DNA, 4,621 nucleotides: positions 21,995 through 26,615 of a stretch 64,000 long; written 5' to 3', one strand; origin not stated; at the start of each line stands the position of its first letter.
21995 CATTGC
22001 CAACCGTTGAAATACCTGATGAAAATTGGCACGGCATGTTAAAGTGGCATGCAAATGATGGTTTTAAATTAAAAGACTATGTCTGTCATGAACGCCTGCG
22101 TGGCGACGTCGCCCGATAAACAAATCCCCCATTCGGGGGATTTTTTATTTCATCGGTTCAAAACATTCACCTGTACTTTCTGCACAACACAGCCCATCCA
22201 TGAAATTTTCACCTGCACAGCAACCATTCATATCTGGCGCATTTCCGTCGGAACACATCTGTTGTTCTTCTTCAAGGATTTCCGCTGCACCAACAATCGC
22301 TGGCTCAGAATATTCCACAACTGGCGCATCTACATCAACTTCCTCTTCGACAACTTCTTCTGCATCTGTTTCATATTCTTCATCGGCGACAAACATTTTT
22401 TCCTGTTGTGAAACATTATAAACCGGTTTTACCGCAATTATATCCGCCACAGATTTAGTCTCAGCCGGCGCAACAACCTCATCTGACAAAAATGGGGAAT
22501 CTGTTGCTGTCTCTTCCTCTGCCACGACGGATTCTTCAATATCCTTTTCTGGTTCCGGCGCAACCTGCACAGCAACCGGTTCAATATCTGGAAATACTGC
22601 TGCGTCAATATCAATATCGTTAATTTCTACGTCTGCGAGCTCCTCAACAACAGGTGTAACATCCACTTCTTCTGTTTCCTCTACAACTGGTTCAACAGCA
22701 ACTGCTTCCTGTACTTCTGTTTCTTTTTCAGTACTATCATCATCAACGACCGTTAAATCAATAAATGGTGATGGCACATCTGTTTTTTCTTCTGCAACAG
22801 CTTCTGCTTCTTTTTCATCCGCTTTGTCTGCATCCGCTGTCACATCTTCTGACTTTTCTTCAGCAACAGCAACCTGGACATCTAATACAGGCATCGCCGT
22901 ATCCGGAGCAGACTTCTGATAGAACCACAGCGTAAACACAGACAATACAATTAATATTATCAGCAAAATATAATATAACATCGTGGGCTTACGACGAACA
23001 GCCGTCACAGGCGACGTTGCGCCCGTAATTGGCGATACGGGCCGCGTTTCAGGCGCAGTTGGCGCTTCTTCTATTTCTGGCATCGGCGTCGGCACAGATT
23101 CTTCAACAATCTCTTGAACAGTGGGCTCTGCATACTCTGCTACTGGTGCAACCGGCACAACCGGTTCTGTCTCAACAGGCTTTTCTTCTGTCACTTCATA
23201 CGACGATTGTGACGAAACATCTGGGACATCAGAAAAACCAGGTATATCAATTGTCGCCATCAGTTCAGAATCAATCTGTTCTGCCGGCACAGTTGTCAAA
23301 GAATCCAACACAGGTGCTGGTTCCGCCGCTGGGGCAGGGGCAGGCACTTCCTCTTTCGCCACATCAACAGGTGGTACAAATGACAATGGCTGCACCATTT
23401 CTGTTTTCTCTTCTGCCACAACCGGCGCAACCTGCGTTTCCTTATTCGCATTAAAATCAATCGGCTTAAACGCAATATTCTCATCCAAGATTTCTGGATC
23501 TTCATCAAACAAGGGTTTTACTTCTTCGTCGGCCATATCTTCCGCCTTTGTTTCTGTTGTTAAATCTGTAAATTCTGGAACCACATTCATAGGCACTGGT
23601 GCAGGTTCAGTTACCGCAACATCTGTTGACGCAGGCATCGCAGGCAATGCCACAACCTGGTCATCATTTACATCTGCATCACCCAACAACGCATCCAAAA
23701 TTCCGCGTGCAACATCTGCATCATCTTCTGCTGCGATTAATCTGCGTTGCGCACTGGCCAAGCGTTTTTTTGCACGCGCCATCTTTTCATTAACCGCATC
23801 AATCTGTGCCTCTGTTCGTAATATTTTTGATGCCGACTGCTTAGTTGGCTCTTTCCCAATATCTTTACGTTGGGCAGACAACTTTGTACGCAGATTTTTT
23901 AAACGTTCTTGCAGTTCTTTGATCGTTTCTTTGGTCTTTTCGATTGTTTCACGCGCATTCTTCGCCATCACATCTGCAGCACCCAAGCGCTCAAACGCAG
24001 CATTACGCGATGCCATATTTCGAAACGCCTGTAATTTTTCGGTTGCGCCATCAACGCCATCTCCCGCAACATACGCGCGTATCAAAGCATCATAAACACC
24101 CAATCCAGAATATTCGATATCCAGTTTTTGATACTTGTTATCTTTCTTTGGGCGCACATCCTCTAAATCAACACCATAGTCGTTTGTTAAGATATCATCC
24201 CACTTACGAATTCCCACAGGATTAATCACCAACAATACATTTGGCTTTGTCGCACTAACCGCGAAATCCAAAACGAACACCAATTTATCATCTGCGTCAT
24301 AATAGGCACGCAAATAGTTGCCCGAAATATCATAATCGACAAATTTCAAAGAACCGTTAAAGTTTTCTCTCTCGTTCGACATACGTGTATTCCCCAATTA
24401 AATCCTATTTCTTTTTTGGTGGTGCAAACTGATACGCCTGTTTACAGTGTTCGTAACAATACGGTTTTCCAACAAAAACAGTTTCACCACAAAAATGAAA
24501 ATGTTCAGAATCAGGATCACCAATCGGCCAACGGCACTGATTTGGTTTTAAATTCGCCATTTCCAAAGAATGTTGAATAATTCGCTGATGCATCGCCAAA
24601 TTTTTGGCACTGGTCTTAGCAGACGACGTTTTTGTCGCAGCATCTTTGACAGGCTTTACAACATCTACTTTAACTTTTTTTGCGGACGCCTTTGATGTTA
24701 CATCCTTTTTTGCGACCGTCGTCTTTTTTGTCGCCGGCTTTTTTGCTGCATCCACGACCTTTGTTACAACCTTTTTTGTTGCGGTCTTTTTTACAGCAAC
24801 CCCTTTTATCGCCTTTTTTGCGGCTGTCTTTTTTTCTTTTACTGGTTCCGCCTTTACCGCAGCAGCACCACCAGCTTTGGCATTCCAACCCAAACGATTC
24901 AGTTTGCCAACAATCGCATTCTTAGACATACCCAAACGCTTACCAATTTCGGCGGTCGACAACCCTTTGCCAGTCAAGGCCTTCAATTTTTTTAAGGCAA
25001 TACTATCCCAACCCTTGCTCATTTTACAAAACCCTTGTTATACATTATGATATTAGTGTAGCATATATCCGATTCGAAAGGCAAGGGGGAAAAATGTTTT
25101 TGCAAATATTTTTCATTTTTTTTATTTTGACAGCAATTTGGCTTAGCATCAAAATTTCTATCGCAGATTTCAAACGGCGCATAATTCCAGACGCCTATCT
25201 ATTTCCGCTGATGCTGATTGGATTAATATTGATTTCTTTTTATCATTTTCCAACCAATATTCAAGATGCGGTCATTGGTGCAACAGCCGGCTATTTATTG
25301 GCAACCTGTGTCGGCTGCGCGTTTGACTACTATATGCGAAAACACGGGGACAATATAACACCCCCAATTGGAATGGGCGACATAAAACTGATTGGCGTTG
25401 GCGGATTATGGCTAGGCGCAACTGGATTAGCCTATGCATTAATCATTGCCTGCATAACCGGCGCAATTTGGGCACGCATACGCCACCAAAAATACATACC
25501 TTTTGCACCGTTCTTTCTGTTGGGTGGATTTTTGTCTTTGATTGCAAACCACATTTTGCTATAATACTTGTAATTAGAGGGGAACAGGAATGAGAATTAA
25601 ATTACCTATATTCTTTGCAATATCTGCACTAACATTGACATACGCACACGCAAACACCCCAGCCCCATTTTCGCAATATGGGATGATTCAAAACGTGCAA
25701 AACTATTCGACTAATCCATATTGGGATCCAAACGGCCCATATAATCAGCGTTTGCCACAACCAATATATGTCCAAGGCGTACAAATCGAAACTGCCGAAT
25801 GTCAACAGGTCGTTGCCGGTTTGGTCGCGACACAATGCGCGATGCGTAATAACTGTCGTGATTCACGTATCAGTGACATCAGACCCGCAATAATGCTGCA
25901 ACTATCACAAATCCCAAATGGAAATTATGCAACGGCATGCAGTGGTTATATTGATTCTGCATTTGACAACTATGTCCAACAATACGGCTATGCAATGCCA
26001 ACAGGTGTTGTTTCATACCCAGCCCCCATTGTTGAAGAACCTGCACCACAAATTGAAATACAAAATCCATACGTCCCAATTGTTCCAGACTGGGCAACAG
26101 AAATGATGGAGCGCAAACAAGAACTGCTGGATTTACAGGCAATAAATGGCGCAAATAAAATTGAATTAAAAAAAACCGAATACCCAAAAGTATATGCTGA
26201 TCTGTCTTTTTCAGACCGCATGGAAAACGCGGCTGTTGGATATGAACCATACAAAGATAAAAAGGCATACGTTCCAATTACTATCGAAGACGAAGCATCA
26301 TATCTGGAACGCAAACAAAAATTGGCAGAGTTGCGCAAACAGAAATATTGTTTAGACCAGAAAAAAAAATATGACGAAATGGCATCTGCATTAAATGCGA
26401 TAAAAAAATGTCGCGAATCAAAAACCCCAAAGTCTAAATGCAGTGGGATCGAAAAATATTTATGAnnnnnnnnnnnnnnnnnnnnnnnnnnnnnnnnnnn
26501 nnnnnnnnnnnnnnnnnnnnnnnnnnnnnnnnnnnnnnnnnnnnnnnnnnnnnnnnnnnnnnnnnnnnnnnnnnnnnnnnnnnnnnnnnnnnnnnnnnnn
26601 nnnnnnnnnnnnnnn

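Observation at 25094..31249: Six-gene operon: orphan A24 prepilin-peptidase homologue, three unknown secreted proteins, a GH108 muramidase and a small basic Cys-rich protein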

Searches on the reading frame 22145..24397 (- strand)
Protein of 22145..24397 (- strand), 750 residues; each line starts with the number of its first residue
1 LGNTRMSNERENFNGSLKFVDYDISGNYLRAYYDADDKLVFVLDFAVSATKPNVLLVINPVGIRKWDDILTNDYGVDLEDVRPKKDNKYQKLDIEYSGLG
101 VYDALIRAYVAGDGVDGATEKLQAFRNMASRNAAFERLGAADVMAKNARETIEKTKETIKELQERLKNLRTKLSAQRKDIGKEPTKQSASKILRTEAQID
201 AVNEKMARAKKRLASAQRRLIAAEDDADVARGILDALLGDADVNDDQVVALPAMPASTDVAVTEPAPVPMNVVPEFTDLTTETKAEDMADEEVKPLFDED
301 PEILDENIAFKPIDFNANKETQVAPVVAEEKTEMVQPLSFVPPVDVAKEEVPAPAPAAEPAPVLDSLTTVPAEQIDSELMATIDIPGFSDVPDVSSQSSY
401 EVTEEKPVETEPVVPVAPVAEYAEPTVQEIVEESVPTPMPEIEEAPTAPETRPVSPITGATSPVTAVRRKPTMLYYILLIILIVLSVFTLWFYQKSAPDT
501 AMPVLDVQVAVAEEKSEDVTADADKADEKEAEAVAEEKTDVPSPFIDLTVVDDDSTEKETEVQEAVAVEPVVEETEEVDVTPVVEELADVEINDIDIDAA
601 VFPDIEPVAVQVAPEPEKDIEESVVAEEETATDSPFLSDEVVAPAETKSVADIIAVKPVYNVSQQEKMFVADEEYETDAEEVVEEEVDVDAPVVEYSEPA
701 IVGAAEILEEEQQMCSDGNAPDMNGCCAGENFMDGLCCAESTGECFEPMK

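Call 3: search_protein_families(library=pfam, proteins=[window:22145-24397:-], max_evalue=0.1)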
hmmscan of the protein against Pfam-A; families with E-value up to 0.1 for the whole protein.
window:22145-24397:- (750 aa): 6 families
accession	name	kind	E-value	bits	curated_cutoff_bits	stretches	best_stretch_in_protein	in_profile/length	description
PF14712.11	Snapin_Pallidin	-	0.0031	18.4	29.6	1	147-214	17-86/89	Snapin/Pallidin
PF01923.23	Cob_adeno_trans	-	0.0045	17.5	24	1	143-222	40-122/171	Cobalamin adenosyltransferase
PF09762.14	CCDC93_CC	-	0.005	16.4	30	1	124-228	71-174/429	CCDC93 coiled-coil domain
PF01166.23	TSC22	-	0.048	14.3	30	0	149-187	13-51/57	TSC-22/dip/bun family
PF02601.20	Exonuc_VII_L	-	0.055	13.4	35.9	1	130-232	166-278/315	Exonuclease VII, large subunit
PF22652.1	DUF7006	-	0.061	13.9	27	0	146-209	5-68/112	Family of unknown function (DUF7006)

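Call 87: search_protein_families(library=padloc, proteins=[window:22145-24397:-], max_evalue=0.01)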
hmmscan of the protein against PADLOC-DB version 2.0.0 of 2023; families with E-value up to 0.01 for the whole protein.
window:22145-24397:- (750 aa): 4 families
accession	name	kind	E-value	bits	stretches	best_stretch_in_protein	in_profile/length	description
PDLC00553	JetC2|JetC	-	0.00014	17.8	1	125-238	867-979/1361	DUF3584 domain; MukB-like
PDLC00551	JetC2|JetC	-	0.00024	17.1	1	129-228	785-959/1365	DUF3584 domain; MukB-like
PDLC00580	JetC3|JetC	-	0.00027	17.3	1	120-225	704-811/1068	DUF3584 domain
PDLC00582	JetC3|JetC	-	0.0068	12.2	1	141-229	803-892/1472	DUF3584 domain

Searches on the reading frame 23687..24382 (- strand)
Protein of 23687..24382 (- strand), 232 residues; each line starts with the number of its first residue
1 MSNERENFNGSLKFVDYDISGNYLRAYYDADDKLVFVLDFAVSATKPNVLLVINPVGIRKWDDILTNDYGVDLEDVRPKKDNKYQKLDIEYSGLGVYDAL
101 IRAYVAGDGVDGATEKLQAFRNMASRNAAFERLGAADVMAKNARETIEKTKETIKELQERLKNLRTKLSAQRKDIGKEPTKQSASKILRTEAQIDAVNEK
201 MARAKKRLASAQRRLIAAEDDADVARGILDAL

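Call 86: search_solved_structures(query=window:23687-24382:-, max_evalue=1)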
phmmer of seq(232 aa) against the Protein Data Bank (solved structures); distinct sequences matched with E-value up to 1: 0.

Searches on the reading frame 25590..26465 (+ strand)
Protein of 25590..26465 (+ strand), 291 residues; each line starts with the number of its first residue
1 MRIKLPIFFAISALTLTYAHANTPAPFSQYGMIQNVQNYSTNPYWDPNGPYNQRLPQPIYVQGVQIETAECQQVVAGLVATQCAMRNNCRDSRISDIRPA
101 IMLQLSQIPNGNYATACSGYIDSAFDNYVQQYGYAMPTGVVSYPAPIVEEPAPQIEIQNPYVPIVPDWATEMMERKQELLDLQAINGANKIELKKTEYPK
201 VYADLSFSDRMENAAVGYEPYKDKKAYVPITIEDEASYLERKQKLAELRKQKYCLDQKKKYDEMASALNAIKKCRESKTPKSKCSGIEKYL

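Call 3: search_protein_families(library=pfam, proteins=[window:25590-26465:+], max_evalue=0.1)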
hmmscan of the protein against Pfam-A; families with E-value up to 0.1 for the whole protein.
window:25590-26465:+ (291 aa): 0 families

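Call 4: search_protein_families(library=ncbifam, proteins=[window:25590-26465:+], max_evalue=0.1)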
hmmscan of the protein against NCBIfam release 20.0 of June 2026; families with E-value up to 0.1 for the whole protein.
window:25590-26465:+ (291 aa): 0 families

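Call 8: search_protein_families(library=phrogs, proteins=[window:25590-26465:+], max_evalue=0.1)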
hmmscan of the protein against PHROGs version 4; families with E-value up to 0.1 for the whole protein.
window:25590-26465:+ (291 aa): 0 families

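Call 36: search_solved_structures(query=A2, max_evalue=10)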
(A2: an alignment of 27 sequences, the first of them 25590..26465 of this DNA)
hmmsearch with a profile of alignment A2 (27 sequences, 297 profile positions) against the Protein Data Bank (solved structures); distinct sequences matched with E-value up to 10: 2.
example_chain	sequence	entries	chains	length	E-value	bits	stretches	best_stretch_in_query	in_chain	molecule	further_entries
6hiv_CS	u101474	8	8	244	1.3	11.4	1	107-188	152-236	uS19m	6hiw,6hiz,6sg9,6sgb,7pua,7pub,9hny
8q5h_K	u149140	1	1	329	7.6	8.9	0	166-222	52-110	Kinetochore scaffold 1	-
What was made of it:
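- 25590..26465 (+): P1, an exported adaptor-like protein. It has an N-terminal 4-Cys domain, a 40-aa docking module (aa 191-230) shared with P4, and a C-terminal tail that varies with the slot gene. No PDB or Pfam match (calls 3, 36).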

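Call 87: search_protein_families(library=padloc, proteins=[window:25590-26465:+], max_evalue=0.01)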
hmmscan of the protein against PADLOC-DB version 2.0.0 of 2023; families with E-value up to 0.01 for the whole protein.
window:25590-26465:+ (291 aa): 1 family
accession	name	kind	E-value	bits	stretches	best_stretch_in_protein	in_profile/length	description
PDLC01141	Unk_02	-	0.0059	14.3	0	172-221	176-225/283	Unknown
